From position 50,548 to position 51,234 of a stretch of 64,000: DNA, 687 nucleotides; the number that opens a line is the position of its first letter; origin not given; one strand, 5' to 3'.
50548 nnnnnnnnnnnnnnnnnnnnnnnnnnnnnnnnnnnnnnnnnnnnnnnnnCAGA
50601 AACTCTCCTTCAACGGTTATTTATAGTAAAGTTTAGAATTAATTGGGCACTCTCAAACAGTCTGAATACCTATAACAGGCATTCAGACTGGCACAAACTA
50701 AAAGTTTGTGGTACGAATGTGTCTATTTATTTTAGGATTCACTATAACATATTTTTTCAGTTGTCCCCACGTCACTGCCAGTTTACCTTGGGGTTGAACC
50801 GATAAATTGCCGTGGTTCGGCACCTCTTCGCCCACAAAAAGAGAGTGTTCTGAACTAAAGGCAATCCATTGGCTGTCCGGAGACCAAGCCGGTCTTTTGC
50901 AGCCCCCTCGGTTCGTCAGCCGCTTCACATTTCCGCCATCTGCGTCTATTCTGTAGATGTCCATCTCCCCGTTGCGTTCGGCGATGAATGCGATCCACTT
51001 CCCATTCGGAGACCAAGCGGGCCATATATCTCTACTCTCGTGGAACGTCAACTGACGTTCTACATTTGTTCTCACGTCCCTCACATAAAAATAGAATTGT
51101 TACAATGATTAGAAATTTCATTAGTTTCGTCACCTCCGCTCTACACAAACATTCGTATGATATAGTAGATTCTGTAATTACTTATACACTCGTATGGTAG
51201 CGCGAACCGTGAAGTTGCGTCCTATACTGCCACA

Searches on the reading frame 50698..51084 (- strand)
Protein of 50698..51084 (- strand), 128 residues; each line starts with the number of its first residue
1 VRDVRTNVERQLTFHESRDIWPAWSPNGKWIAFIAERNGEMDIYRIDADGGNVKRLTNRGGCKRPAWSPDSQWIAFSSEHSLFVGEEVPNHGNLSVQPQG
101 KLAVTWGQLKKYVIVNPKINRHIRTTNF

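Call 9: search_protein_families(library=pfam, proteins=[window:50698-51084:-], max_evalue=0.001)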
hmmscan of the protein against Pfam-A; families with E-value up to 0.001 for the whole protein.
window:50698-51084:- (128 aa): 2 families
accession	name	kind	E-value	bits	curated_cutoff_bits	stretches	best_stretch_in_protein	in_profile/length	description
PF07676.18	PD40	-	3.1e-21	75.2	20.9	2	10-45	2-38/38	WD40-like Beta Propeller Repeat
PF00930.27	DPPIV_N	-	2.9e-08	33.3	22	1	2-60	28-82/354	Dipeptidyl peptidase IV (DPP IV) N-terminal region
